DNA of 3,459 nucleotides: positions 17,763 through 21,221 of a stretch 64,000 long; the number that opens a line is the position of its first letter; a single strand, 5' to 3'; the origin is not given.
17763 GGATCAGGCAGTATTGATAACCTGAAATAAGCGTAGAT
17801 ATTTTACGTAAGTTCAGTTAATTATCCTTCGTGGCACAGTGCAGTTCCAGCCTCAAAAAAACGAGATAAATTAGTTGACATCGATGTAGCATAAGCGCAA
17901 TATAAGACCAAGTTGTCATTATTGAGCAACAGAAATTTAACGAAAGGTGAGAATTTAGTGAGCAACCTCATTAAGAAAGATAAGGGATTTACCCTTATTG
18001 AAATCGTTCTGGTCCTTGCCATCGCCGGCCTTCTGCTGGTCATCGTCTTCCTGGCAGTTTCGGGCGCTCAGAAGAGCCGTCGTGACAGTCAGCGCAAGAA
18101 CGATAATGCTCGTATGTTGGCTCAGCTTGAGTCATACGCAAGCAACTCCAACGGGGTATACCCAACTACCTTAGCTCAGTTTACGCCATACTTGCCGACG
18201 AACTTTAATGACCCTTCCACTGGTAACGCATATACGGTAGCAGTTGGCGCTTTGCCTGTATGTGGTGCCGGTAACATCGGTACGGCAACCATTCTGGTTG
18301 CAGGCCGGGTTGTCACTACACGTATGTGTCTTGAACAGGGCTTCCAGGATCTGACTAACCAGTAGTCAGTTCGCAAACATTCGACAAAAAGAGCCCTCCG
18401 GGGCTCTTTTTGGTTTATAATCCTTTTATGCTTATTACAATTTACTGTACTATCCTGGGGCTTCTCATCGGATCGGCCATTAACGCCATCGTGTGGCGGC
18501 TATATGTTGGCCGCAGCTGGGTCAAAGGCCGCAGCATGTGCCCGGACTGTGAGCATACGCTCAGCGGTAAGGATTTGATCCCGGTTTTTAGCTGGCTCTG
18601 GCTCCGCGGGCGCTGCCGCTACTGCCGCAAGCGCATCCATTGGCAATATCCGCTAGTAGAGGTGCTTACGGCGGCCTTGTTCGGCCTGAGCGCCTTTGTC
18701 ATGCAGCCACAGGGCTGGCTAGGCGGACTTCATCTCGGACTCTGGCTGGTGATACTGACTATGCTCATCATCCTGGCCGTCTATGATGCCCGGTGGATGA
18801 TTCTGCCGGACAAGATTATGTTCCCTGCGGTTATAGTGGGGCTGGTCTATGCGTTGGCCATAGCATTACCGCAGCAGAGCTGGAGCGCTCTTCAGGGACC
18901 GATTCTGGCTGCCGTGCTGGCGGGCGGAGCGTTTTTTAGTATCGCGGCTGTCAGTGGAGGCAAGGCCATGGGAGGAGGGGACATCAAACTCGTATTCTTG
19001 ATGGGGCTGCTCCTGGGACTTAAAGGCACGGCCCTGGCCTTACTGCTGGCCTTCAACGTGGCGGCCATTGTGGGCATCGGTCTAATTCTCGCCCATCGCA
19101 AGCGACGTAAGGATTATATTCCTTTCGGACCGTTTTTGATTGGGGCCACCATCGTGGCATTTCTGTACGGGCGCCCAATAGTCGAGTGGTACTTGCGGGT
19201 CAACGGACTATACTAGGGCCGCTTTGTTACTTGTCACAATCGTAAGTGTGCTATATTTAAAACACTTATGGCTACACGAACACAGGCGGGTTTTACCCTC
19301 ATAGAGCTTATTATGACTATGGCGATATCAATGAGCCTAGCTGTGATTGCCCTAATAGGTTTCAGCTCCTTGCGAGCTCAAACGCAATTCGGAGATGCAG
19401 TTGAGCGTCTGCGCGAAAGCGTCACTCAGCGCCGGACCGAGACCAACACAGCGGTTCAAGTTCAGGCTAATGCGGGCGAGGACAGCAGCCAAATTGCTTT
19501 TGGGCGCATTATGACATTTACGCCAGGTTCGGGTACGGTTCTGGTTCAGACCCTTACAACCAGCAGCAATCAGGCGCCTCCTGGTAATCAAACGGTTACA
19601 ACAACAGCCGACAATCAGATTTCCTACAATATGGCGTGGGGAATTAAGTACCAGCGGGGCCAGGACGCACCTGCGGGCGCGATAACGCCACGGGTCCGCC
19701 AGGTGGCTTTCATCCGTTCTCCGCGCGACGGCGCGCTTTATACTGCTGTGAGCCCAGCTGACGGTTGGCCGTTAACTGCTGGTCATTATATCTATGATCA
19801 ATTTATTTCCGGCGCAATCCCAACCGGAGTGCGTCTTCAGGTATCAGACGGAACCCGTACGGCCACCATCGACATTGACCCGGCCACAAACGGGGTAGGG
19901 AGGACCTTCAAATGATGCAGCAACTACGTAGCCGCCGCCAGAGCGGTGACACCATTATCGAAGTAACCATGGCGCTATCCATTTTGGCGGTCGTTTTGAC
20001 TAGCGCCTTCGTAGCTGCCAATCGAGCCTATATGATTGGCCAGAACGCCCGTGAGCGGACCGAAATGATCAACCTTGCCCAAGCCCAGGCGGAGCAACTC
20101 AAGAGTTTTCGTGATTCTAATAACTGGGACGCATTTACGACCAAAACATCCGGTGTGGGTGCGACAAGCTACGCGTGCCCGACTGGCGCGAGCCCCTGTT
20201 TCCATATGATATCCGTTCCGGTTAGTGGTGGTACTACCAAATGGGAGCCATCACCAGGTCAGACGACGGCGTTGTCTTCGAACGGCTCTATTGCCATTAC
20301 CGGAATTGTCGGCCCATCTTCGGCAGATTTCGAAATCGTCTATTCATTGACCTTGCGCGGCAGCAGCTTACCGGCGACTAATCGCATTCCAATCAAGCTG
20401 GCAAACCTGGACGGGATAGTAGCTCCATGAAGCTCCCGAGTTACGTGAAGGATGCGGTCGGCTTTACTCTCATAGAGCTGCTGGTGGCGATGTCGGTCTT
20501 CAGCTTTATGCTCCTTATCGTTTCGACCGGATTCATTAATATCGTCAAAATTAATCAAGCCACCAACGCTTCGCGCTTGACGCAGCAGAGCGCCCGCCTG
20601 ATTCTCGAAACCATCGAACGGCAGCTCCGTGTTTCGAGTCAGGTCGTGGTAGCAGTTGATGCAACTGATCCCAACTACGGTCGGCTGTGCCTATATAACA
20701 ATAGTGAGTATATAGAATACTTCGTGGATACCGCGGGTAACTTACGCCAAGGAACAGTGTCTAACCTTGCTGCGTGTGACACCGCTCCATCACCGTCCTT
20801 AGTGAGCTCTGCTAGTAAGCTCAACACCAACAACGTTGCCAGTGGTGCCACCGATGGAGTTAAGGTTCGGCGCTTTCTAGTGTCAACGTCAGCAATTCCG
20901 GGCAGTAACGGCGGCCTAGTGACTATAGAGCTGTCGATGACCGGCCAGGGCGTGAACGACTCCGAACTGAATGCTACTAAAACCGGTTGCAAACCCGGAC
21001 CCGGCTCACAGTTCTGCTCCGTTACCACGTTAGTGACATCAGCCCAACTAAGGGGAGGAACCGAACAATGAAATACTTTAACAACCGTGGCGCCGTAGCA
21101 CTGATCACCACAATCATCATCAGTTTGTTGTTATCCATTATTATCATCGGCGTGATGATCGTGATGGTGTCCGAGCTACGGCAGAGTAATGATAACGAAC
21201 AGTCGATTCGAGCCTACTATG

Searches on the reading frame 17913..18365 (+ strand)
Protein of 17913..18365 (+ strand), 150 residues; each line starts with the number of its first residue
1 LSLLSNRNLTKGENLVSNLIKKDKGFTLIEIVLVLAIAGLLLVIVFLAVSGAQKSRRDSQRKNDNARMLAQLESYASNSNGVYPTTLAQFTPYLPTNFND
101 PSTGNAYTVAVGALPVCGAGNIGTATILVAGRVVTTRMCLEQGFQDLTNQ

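Call 20: search_protein_families(library=pfam, proteins=[window:17913-18365:+])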
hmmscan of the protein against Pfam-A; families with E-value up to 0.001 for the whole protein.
window:17913-18365:+ (150 aa): 1 family
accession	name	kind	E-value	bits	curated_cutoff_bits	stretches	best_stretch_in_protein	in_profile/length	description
PF07963.17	N_methyl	-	1.7e-07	30.9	21.2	1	21-46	2-27/27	Prokaryotic N-terminal methylation motif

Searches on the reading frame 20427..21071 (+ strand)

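Call 25: search_protein_families(library=pfam, proteins=[window:20427-21071:+])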
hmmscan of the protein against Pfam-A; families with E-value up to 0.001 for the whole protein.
window:20427-21071:+ (214 aa): 1 family
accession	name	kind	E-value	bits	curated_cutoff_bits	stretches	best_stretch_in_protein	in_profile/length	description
PF07963.17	N_methyl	-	3.7e-05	23.5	21.2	1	12-32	6-26/27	Prokaryotic N-terminal methylation motif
